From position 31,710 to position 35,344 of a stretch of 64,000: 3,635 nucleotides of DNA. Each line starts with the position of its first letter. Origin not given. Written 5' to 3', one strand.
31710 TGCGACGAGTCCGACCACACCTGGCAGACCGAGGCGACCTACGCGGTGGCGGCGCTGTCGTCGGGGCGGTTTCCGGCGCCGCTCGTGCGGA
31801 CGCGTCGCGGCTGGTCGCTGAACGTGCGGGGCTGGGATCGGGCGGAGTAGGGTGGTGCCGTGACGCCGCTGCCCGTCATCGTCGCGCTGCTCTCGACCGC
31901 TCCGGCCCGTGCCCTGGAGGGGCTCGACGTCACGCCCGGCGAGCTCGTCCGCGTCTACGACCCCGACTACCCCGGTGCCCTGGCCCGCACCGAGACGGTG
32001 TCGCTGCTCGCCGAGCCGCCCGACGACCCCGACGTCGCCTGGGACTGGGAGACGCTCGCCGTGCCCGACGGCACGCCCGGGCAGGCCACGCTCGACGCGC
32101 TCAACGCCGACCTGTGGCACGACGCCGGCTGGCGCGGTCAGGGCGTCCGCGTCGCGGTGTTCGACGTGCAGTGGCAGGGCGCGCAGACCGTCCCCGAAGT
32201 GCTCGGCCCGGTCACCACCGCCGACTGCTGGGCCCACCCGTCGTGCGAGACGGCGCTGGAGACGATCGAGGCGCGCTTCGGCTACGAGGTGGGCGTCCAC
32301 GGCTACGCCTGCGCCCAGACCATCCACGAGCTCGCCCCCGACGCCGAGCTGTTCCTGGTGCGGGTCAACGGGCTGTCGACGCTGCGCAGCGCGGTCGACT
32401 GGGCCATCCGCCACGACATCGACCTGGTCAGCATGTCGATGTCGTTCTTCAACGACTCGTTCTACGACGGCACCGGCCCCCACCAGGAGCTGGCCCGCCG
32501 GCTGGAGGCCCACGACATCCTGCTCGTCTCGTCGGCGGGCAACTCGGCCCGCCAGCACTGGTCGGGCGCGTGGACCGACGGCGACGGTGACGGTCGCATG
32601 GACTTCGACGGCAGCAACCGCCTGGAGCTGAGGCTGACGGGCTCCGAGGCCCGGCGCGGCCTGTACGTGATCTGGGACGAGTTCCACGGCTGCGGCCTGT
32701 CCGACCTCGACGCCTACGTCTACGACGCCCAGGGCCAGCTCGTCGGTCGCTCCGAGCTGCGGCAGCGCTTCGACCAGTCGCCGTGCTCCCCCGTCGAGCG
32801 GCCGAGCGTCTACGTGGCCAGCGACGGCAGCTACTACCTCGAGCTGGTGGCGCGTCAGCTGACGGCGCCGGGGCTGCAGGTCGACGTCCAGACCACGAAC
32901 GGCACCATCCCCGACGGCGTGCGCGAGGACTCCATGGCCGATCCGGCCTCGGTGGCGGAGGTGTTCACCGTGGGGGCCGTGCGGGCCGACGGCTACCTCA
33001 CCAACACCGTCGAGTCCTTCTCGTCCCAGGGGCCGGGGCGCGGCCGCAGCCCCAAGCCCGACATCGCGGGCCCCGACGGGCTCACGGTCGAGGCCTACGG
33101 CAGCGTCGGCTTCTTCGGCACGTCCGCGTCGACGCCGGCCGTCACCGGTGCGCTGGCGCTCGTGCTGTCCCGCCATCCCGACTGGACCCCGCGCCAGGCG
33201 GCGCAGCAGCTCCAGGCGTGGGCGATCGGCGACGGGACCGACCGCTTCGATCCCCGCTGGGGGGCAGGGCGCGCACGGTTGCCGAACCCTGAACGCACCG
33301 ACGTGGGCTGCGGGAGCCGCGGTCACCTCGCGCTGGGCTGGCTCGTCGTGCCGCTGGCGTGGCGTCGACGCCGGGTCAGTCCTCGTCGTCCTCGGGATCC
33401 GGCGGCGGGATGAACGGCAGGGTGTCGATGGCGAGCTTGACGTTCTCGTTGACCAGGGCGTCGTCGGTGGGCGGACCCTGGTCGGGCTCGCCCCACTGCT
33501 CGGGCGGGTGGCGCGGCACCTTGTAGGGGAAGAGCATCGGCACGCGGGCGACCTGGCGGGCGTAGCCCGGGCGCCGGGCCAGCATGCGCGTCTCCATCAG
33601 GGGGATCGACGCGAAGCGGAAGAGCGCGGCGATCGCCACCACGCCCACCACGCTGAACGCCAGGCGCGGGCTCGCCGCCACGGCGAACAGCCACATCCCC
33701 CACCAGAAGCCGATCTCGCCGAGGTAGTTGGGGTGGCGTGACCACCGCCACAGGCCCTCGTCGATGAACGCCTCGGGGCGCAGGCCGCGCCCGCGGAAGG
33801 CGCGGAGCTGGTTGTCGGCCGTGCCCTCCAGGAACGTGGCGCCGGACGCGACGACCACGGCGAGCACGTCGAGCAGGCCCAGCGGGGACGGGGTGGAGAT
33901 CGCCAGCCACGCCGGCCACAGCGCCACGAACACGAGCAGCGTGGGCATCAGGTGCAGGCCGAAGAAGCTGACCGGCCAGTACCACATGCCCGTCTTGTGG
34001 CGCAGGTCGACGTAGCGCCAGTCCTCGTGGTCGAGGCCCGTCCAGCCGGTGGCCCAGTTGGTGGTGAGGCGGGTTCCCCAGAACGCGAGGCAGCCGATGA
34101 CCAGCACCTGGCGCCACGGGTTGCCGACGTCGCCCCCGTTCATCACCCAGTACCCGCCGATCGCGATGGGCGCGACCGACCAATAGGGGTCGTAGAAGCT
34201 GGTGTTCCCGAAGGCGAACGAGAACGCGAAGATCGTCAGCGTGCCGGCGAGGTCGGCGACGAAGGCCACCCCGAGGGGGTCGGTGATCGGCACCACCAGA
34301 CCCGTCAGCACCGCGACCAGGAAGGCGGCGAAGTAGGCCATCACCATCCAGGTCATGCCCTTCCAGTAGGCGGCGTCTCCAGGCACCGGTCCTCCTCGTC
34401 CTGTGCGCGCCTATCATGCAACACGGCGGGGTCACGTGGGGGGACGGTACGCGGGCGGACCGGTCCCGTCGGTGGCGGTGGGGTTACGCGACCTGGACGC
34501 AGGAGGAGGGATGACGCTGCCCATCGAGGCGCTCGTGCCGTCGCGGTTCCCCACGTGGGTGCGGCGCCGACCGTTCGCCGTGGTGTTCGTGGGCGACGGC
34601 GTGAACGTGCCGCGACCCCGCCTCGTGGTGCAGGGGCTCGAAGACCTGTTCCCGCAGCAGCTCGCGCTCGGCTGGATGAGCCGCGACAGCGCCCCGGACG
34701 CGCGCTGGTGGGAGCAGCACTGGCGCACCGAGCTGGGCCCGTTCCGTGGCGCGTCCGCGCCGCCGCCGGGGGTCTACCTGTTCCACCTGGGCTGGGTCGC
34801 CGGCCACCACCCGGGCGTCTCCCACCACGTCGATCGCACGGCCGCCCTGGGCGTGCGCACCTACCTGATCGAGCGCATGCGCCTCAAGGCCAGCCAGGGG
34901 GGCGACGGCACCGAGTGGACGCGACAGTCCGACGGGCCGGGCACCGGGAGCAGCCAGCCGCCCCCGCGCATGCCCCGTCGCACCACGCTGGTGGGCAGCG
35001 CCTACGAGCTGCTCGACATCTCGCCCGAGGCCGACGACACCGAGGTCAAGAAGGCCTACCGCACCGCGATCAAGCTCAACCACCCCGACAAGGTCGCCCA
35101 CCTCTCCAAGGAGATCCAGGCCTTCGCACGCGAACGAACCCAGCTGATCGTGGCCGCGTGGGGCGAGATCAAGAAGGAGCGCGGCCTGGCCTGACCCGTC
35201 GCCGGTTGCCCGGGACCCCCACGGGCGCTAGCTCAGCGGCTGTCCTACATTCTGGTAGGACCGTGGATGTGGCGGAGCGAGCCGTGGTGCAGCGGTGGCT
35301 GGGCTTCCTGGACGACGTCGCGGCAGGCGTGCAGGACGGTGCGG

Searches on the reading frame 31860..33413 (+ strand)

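Call 47: search_protein_families(library=pfam, proteins=[window:31860-33413:+], max_evalue=0.00001)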
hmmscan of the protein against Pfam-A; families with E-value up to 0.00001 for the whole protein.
window:31860-33413:+ (517 aa): 1 family
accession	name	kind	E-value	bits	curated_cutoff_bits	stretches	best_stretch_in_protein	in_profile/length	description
PF00082.27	Peptidase_S8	-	1.2e-21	77.8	21.8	1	346-454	152-272/288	Subtilase family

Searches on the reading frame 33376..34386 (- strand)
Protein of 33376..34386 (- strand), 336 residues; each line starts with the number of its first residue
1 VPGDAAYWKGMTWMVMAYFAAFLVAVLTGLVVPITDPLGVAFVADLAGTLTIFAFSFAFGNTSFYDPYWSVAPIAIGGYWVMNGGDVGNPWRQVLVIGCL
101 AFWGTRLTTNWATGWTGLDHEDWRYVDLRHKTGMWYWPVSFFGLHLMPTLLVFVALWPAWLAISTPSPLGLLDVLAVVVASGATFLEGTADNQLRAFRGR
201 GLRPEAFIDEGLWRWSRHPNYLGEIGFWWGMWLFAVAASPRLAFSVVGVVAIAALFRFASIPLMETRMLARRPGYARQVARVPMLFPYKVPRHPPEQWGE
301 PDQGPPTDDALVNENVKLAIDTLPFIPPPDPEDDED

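Call 6: search_protein_families(library=pfam, proteins=[window:33376-34386:-])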
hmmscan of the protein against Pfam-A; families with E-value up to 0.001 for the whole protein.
window:33376-34386:- (336 aa): 1 family
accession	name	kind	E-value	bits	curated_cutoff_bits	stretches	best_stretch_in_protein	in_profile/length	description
PF06966.17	DUF1295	-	1.1e-40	140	20.4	1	53-276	2-229/235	Protein of unknown function (DUF1295)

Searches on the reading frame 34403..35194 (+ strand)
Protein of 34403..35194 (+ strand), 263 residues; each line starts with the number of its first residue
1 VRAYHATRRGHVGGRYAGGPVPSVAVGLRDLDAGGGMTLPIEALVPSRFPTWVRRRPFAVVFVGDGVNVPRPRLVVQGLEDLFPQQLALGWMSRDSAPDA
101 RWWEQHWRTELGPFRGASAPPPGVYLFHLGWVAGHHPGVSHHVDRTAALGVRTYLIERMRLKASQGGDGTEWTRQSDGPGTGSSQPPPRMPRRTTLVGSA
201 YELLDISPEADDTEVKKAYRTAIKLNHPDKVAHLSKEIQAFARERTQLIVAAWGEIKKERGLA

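Call 6: search_protein_families(library=pfam, proteins=[window:34403-35194:+])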
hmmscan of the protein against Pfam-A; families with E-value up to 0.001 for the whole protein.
window:34403-35194:+ (263 aa): 2 families
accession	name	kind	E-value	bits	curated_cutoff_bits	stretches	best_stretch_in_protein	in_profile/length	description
PF00226.36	DnaJ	-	1.3e-08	35.2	27.8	1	200-240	2-42/63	DnaJ domain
PF13446.11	RPT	-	0.00014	22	28.2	1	198-245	3-49/59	A repeated domain in UCH-protein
